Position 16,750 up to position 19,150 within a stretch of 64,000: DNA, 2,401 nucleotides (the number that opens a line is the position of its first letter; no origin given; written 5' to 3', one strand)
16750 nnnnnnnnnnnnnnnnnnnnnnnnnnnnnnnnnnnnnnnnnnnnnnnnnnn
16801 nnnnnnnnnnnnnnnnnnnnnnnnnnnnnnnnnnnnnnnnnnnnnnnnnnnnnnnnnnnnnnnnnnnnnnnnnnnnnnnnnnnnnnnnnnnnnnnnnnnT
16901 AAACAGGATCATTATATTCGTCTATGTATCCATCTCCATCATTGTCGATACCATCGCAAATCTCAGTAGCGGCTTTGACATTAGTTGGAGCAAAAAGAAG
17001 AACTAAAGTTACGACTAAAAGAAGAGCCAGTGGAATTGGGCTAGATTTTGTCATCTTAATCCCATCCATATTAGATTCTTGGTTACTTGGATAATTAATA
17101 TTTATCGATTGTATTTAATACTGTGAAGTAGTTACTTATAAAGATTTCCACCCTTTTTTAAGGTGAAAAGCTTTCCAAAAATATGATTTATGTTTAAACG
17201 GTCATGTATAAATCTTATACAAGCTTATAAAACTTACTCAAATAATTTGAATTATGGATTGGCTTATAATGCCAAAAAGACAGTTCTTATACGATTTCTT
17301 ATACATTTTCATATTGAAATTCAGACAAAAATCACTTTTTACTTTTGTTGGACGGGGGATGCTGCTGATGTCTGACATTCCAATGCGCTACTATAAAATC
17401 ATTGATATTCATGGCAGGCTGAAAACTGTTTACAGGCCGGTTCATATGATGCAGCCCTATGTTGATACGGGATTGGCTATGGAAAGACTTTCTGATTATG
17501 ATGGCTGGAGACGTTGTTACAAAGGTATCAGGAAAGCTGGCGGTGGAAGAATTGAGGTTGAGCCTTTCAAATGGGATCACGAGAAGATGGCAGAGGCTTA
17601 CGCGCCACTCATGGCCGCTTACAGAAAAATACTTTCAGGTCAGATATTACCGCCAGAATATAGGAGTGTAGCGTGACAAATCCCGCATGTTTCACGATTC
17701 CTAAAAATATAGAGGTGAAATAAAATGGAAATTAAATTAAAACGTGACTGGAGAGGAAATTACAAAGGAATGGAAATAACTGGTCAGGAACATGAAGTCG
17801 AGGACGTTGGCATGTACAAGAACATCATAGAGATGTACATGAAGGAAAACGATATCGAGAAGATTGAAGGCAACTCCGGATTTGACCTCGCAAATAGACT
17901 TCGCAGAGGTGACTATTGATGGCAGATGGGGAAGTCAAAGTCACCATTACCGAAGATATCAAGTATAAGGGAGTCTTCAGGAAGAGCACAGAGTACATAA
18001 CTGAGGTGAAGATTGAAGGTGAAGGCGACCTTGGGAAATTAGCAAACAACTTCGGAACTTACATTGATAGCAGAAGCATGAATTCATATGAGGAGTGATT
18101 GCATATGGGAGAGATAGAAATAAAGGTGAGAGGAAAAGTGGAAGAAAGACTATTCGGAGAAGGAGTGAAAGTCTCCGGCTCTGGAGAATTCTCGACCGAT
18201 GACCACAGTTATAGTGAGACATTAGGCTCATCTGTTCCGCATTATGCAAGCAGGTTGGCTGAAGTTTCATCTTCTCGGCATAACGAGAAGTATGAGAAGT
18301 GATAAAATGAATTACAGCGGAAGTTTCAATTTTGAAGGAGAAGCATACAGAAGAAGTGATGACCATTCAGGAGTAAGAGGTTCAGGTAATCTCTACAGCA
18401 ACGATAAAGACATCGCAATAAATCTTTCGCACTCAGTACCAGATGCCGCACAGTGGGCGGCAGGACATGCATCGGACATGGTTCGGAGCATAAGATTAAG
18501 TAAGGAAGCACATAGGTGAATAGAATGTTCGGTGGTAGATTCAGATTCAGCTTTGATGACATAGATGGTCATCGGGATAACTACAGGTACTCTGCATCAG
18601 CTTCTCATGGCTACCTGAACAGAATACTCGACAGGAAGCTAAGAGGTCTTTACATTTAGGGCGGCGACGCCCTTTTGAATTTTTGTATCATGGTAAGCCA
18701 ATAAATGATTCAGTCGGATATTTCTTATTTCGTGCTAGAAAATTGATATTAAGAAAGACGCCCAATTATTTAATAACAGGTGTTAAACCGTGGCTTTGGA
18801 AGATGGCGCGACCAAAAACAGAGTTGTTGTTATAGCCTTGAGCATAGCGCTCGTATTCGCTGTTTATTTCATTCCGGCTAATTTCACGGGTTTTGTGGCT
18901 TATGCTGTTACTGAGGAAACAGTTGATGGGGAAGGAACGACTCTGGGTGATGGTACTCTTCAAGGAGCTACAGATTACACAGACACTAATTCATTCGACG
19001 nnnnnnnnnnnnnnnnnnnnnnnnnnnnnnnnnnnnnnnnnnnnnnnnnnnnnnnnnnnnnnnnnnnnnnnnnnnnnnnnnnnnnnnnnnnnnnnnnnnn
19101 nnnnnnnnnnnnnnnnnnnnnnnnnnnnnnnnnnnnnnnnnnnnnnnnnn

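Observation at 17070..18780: AT-rich island with five tandem, individually SD-led, paralogous mini-protein genes of unknown family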

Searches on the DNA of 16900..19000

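Call 32: search_rna_families(source=window, start=16900, end=19000, threshold=evalue, max_evalue=1)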
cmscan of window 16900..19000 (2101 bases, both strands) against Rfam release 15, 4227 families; matches with E-value up to 1: 0.
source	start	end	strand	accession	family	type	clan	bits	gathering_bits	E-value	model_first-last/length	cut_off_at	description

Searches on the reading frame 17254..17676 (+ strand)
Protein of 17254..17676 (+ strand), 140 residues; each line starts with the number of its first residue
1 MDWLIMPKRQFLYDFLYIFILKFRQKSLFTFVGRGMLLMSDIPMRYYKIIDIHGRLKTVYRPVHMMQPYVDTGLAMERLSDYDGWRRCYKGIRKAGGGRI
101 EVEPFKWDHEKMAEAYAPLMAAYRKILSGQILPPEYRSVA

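Call 38: find_encoding_contigs(protein=window:17254-17676:+, flank=10000, max_places=10)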
Protein window:17254-17676:+ (140 aa): 1 contig read that carries it; 1 place shown.
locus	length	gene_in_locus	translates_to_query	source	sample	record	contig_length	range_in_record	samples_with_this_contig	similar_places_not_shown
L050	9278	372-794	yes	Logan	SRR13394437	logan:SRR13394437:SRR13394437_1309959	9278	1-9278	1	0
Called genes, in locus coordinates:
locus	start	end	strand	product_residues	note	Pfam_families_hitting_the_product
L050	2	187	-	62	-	?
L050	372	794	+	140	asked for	-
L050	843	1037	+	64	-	-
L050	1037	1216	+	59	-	-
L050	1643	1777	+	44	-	-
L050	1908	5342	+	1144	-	-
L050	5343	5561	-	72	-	-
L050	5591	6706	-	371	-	PF21088:MS_channel_1st (weak), PF00924:MS_channel_2nd, PF21082:MS_channel_3rd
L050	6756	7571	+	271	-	PF04024:PspC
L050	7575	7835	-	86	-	PF03083:MtN3_slv, PF04193:PQ-loop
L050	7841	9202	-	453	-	PF00162:PGK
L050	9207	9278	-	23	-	?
